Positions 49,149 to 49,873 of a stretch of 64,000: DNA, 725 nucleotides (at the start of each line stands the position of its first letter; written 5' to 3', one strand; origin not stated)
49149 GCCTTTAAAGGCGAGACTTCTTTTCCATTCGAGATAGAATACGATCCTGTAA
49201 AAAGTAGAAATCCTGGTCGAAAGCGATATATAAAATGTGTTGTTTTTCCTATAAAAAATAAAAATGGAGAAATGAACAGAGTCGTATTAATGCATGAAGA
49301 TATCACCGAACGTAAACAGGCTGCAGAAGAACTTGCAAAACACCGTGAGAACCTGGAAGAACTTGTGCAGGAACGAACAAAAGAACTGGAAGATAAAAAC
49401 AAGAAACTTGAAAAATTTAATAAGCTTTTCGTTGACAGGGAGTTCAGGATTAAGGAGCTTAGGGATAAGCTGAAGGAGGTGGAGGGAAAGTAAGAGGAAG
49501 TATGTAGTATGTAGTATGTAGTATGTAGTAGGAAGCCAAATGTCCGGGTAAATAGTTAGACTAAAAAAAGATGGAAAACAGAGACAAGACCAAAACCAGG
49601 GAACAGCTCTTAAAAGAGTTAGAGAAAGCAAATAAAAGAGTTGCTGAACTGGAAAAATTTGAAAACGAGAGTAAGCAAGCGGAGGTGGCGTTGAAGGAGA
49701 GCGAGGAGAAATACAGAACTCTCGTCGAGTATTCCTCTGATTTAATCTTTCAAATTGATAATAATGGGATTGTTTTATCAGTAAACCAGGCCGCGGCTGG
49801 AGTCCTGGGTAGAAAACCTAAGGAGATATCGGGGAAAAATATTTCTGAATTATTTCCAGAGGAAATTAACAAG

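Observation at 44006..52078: Array of PAS sensor genes with dissimilar sensor cores between constant coiled-coil caps; only the last gene has an output domain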

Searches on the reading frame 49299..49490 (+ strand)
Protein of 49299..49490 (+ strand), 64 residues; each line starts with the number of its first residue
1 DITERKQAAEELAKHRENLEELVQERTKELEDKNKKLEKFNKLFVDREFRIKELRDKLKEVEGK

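Call 9: find_homologous_proteins(query=window:49299-49490:+, max_evalue=0.001)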
Query seq(64 aa) (64 aa): 14 proteins with E <= 0.001 among 14 candidates.
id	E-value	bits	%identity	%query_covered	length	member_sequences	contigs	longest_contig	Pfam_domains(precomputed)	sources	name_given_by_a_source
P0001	1.0e-18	84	80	100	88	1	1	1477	-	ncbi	-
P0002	2.7e-18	82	73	100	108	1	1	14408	PF08448.17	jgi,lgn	-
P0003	1.1e-17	80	76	92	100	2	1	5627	-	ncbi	-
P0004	1.8e-16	77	73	94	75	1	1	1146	-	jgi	-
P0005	6.0e-16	75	69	95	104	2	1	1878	-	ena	-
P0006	4.5e-15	72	67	100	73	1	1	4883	-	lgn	-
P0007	6.8e-15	72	69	100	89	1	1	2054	-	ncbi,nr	ncbi:MAG: hypothetical protein KAR21_00380, partial [Spirochaetales bacterium]|nr:hypothetical prote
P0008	8.0e-15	72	73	86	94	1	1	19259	PF00672.31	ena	-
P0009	9.3e-14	68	78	78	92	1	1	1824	-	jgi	-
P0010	3.0e-13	67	74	84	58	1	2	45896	-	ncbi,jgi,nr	ncbi:MAG: hypothetical protein PF693_01505 [Spirochaetia bacterium]|jgi:predicted nucleic acid-bindi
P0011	8.5e-10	56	61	100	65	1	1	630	-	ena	-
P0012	1.9e-9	55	63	89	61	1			-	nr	nr:histidine kinase [Candidatus Delongbacteria bacterium]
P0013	7.5e-6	44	81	41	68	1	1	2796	-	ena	-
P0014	5.1e-5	41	78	50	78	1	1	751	-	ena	-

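Call 12: find_encoding_contigs(protein=P0010, flank=8000, max_places=3)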
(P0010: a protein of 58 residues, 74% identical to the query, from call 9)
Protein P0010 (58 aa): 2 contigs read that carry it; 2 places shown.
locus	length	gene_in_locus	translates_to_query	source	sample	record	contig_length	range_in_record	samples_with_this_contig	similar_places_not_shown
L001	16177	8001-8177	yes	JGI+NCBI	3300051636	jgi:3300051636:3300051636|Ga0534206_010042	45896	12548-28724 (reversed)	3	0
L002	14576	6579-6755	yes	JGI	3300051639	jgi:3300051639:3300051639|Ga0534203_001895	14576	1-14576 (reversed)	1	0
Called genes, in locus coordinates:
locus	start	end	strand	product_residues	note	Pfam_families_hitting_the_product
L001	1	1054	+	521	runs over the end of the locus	PF00497:SBP_bac_3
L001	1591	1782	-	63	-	-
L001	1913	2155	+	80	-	-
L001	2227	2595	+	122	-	-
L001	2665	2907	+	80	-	-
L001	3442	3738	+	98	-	PF02604:PhdYeFM_antitox (weak)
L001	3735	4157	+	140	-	PF13470:PIN_3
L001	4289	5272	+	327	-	PF17159:MASE3, PF00512:HisKA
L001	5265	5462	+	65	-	PF02518:HATPase_c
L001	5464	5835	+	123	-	PF00072:Response_reg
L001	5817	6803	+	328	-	PF00072:Response_reg, PF08447:PAS_3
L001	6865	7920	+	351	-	-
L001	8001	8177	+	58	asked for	-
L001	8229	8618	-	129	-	PF01814:Hemerythrin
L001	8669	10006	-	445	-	PF00890:FAD_binding_2 (faint), PF01134:GIDA (faint), PF07992:Pyr_redox_2, PF12831:FAD_oxidored (weak), PF13450:NAD_binding_8 (weak), PF13738:Pyr_redox_3, PF00070:Pyr_redox, PF02852:Pyr_redox_dim, +2 more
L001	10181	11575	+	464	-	PF00027:cNMP_binding, PF01740:STAS, PF13466:STAS_2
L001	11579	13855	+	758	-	PF01136:Peptidase_U32, PF12392:DUF3656 (weak)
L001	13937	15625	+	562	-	PF00501:AMP-binding, PF23562:AMP-binding_C_3 (weak)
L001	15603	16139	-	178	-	PF00899:ThiF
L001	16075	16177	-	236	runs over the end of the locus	PF01026:TatD_DNase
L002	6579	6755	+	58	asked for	-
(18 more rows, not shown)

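Call 16: search_solved_structures(query=A2, max_evalue=10, show_alignments=3)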
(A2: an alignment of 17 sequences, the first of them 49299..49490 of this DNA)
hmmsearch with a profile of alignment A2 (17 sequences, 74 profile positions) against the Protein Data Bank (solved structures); distinct sequences matched with E-value up to 10: 24.
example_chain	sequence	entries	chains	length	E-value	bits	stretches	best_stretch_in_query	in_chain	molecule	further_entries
6ys4_A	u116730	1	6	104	0.003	20.7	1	10-72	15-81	Spindle assembly abnormal protein 6 homolog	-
5zuv_A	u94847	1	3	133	0.25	14.6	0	43-71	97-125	Spike glycoprotein,Spike glycoprotein,inhibitor EK1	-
5eoa_C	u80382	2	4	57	0.37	14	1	19-53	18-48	Serine/threonine-protein kinase TBK1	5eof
5ep6_B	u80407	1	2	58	0.38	14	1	19-53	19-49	Serine/threonine-protein kinase TBK1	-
3pt8_B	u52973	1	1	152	0.52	13.6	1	44-63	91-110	Hemoglobin III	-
6otw_B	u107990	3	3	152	0.57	13.4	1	44-63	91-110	Hemoglobin III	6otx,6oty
3pt7_B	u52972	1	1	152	0.61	13.3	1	44-63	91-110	Hemoglobin III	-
9bcv_A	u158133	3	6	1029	0.66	13.2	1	18-42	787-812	Atrial natriuretic peptide receptor 1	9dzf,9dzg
9dzh_A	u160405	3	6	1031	0.67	13.2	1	18-42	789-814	Atrial natriuretic peptide receptor 1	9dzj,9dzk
9bcl_A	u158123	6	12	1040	0.67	13.2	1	18-42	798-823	Atrial natriuretic peptide receptor 1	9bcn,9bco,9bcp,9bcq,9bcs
4pxj_A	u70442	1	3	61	0.9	12.8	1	19-67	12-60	C-Jun-amino-terminal kinase-interacting protein 3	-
8cqz_B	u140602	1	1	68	0.94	12.7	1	3-40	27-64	Guided entry of tail-anchored proteins factor 1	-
8fx4_D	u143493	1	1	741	1.4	12.2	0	18-42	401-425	Guanylyl cyclase C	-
6f24_A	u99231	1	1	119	1.8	11.8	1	15-38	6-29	C-terminal PH domain from PfAPH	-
9m0n_A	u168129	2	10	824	2.1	11.6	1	38-71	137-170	Tetratricopeptide repeat protein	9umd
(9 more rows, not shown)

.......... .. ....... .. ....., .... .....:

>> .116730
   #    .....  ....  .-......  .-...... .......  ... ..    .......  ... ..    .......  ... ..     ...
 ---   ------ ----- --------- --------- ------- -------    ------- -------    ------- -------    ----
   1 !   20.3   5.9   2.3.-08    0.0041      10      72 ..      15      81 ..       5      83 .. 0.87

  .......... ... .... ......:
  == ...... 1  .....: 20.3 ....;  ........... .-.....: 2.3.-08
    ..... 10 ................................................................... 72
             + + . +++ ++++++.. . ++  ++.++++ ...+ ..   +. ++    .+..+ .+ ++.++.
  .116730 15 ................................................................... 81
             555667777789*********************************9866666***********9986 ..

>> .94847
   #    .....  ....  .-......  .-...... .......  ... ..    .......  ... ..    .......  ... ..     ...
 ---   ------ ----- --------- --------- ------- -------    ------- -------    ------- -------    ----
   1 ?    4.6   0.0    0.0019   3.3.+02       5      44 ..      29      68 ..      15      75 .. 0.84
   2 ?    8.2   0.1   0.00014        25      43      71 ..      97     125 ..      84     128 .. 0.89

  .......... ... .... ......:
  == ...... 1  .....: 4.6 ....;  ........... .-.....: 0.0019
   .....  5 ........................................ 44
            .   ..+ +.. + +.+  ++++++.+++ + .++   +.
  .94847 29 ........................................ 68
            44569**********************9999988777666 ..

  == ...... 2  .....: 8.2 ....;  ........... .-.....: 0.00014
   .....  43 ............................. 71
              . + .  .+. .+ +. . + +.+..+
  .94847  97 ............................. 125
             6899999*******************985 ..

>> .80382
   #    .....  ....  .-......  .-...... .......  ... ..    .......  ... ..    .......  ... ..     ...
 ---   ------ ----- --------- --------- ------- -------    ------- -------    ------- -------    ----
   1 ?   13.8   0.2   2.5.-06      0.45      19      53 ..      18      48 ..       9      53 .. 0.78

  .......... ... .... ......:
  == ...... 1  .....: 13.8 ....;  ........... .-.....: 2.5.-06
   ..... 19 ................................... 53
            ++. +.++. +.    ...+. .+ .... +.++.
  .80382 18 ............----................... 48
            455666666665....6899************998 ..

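Call 18: search_protein_families(library=pfam, proteins=[window:49299-49490:+], max_evalue=10)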
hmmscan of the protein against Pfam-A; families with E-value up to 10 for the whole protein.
seq(64 aa): 15 families
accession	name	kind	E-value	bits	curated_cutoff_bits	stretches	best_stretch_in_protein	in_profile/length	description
PF15346.11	ARGLU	-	0.0052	17.1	27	1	2-62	64-124/149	Arginine and glutamate-rich 1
PF03938.19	OmpH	-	0.032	14.9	32.4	1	2-61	14-74/141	Outer membrane protein (OmpH-like)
PF04799.18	Fzo_mitofusin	-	0.061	13.2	27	1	6-62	93-149/161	fzo-like conserved region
PF03908.18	Sec20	-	0.11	12.9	27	1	5-47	14-55/92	Sec20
PF05852.16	DUF848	-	0.12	13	25.3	1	10-62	49-101/145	Gammaherpesvirus protein of unknown function (DUF848)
PF05929.16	Phage_GPO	-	0.18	11.8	33.6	1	3-60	196-246/268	Phage capsid scaffolding protein (GPO) serine peptidase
PF18822.6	CdvA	-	0.2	12.1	30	1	10-40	32-62/123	CdvA-like coiled-coil domain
PF03462.23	PCRF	-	0.29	11.3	24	1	2-60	17-82/194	PCRF domain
PF03233.18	Cauli_AT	-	0.39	11.1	24.8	1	7-62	108-162/163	Aphid transmission protein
PF02601.20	Exonuc_VII_L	-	0.58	10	35.9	1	4-60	166-223/315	Exonuclease VII, large subunit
PF16566.10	CREPT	-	0.67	10.5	29.3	1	2-52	71-121/147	Cell-cycle alteration and expression-elevated protein in tumour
PF07851.19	TMEM120A-B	-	0.82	9.3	29.8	1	6-61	22-78/324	TMEM120A/B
PF08653.15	DASH_Dam1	-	0.83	10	26.6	1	16-44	9-36/56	DASH complex subunit Dam1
PF10674.14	Ycf54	-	0.87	10.3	25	1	12-40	13-40/92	Ycf54 protein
PF05278.17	PEARLI-4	-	4.2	7.4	29.9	1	10-63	154-207/234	Arabidopsis phospholipase-like protein (PEARLI 4)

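Call 23: search_protein_representatives(alignment_id=A2)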
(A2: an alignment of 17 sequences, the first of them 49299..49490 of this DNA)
Query: 17 sequences, 74 profile positions. Proteins with E-value up to 0.001 (for the whole library): 41986; up to 1e-10: 4809; up to 1e-30: 33. The best 150 are listed.
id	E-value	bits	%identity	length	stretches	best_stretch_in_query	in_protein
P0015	2.7e-68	242.0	-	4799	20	3-31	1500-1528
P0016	1.8e-46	172.1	-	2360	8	4-51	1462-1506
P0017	3.1e-37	142.5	-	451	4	3-72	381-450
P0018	3.8e-36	139.0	-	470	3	4-71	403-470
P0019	1.0e-34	134.4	-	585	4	5-73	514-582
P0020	2.0e-34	133.5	-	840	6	5-72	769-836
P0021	4.0e-34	132.5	-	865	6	5-72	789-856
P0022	6.2e-34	131.9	-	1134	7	3-71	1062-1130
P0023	1.1e-33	131.1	-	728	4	5-74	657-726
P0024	1.3e-33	130.9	-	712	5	7-73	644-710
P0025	4.3e-33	129.2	-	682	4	3-71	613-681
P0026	8.6e-33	128.3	-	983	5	3-72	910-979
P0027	1.1e-32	127.9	-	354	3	4-73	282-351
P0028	1.9e-32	127.2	-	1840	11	4-48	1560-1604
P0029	1.9e-32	127.2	-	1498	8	3-70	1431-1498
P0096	4.4e-28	113.2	-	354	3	5-73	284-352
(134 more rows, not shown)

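Call 27: find_related_loci(query=A2, collection=genome_contigs, flank=10000)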
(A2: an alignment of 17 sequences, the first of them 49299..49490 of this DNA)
Query A2 (64 aa) in genome_contigs; peptide patterns used: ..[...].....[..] (x = any residue, [..] = any of these).
463 stretches matched a pattern; 427 encode a relative of the query (tblastn E <= 1e-3); the best 80 are kept; 75 distinct loci.
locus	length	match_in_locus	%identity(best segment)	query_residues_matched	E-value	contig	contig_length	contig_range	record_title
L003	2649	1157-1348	83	1-64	9e-29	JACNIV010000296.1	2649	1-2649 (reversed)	MAG: Candidatus Cloacimonadota bacterium isolate NIOZ-UU2 NIOZ-UU_NODE_60269_length_2649_cov_7.01118, whole genome shotg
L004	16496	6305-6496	81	1-64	2e-27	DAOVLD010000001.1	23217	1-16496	MAG TPA_asm: Bacteroidota bacterium isolate CSMAG_1436 CSMAG_1436_k141_767324_length_23217_cov_77.8830, whole genome sho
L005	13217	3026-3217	80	1-64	6e-27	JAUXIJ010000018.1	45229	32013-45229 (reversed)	MAG: Candidatus Cloacimonadota bacterium isolate CSMAG_2978 CSMAG_2978_k119_180002_length_45229_cov_8.0000, whole genome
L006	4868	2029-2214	81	1-62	2e-26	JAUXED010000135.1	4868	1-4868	MAG: Bacteroidota bacterium isolate CSMAG_2868 CSMAG_2868_k119_42490_length_4868_cov_7.4687, whole genome shotgun sequen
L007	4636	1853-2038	82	1-62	1e-26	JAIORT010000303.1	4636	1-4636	MAG: Bacteroidales bacterium isolate SMBSF25 20074_Bin_6_contigs_1_c_000000002418, whole genome shotgun sequence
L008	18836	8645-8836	73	1-64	2e-26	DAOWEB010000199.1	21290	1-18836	MAG TPA_asm: Spirochaetaceae bacterium isolate CSMAG_1928 CSMAG_1928_k141_681939_length_21290_cov_10.0000, whole genome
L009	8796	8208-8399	75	1-64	1e-25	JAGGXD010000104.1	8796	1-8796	MAG: Bacteroidales bacterium isolate AUK143 PB_MBMC_097_c_000000000168, whole genome shotgun sequence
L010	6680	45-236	73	1-64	3e-25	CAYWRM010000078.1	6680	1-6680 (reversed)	MAG TPA_asm: uncultured Lentimicrobiaceae bacterium isolate binchicken_co51_190 genome assembly, contig: NODE_5191_lengt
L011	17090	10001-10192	72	1-64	5e-25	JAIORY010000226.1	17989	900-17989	MAG: Bacteroidales bacterium isolate SMBSF30 20075_Bin_4_contigs_1_c_000000000230, whole genome shotgun sequence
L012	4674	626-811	74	1-62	1e-24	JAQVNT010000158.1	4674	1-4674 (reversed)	MAG: Candidatus Delongbacteria bacterium isolate STF1_163 NODE_75263_length_4698_cov_3.330781_Sandtown_F1, whole genome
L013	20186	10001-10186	76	1-62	1e-24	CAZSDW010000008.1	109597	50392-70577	MAG TPA_asm: uncultured bacterium isolate SRP214966_co4_6 genome assembly, contig: NODE_46_length_109597_cov_7.170583, w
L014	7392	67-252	77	1-62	1e-24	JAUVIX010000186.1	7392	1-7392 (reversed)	MAG: Chlorobiota bacterium isolate CSMAG_439 CSMAG_439_k127_390969_length_7392_cov_17.4434, whole genome shotgun sequenc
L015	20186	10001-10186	77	1-62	2e-24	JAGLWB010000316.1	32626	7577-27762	MAG: Bacteroidales bacterium isolate RS_12_1 ZL285.bin.1.fa_316, whole genome shotgun sequence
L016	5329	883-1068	77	1-62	3e-24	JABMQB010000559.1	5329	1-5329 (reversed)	MAG: Mariniphaga sp. isolate bin.676 k141_4088097, whole genome shotgun sequence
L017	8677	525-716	72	1-64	7e-24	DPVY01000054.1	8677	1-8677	MAG TPA_asm: Candidatus Neomarinimicrobiota bacterium isolate UBA9312 contig_6943, whole genome shotgun sequence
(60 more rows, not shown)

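Call 54: search_protein_families(library=pfam, alignment_id=A6, max_evalue=0.001)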
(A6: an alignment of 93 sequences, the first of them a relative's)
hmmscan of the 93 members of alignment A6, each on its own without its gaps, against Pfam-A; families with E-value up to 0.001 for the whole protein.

A. member 1, P0018 (470 aa): 5 families
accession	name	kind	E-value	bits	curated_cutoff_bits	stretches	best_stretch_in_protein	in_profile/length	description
PF08448.16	PAS_4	-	7.9e-39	132.7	23.1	2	172-286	2-110/110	PAS fold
PF00989.32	PAS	-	1.4e-25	90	22.6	3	166-281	2-113/113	PAS fold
PF13426.13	PAS_9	-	4e-21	75.7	27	3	307-410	2-103/103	PAS domain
PF08447.18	PAS_3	-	1.9e-13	51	25.6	1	57-139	2-75/89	PAS fold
PF13188.13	PAS_8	-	8.9e-11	41.7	21.8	0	297-343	2-49/65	PAS domain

B. families by the number of members that match (of 93 scanned): 40 families (the first 25 are shown)
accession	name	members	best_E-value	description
PF13426.13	PAS_9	91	1.1e-57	PAS domain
PF00989.32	PAS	89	5.5e-55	PAS fold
PF08448.16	PAS_4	88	1.3e-71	PAS fold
PF08447.18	PAS_3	84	6.4e-66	PAS fold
PF13188.13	PAS_8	72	2.3e-41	PAS domain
PF12860.13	PAS_7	31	2.9e-12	PAS fold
PF14598.12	PAS_11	30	1.2e-16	PAS domain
PF24820.1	Diguanyl_cycl_sensor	21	1.2e-12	Diguanylate cyclase-like sensor domain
PF00072.30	Response_reg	12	6.3e-27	Response regulator receiver domain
PF13596.12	PAS_10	11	7.3e-17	PAS domain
PF13185.12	GAF_2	7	3.9e-29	GAF domain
PF01590.32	GAF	4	8e-07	GAF domain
PF10114.15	PocR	3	3.6e-51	Sensory domain found in PocR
PF00497.25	SBP_bac_3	2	1.3e-32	Bacterial extracellular solute-binding proteins, family 3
PF24990.1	PAS_13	2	0.00014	ERT1/acuK family PAS domain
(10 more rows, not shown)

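Call 63: find_encoding_contigs(protein=P0096, flank=10000, max_places=2)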
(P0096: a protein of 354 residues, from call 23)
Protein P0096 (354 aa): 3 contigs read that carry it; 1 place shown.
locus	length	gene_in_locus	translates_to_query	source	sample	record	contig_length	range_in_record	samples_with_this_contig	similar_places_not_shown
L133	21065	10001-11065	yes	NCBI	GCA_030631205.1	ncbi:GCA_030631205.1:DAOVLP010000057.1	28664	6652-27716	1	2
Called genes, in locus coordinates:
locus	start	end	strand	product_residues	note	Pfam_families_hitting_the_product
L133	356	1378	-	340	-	-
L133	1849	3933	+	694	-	PF07676:PD40 (faint), PF00691:OmpA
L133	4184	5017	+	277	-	PF03705:CheR_N, PF01739:CheR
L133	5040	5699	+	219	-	PF00989:PAS (weak), PF08447:PAS_3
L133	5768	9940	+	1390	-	PF02743:dCache_1, PF00672:HAMP, PF00512:HisKA, PF02518:HATPase_c, PF00072:Response_reg, PF23198:PDE8A_N (faint), PF00072:Response_reg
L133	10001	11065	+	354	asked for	PF00072:Response_reg, PF00989:PAS, PF13188:PAS_8 (weak), PF08448:PAS_4 (weak), PF13426:PAS_9, PF08447:PAS_3 (weak)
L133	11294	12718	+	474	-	PF13188:PAS_8 (faint), PF08447:PAS_3 (faint), PF00989:PAS (weak), PF08448:PAS_4, PF13426:PAS_9, PF00989:PAS, PF13426:PAS_9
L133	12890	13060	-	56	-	PF06769:YoeB_toxin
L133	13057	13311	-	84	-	-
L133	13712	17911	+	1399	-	PF08447:PAS_3, PF08448:PAS_4, PF08448:PAS_4, PF13426:PAS_9, PF08447:PAS_3, PF13426:PAS_9, PF00512:HisKA, PF02518:HATPase_c, +6 more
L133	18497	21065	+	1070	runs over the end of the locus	PF00072:Response_reg, PF00989:PAS, PF00989:PAS, PF13426:PAS_9, PF08447:PAS_3, PF00512:HisKA, PF02518:HATPase_c, PF00072:Response_reg, +3 more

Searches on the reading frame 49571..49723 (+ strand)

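Call 18: search_protein_families(library=pfam, proteins=[window:49571-49723:+], max_evalue=10)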
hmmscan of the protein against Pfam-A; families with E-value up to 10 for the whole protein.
seq(51 aa): 3 families
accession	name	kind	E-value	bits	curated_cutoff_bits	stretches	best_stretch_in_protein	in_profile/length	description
PF13935.11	Ead_Ea22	-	0.026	15.5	27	1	12-40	71-100/139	Ead/Ea22-like protein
PF25026.1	Asd-4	-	0.14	12.8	29.1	1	21-49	28-56/80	Asd-4-like domain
PF10372.14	CdaS_N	-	0.21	12.2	27.2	1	2-33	3-34/69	Diadenylate cyclase CdaS, N-terminal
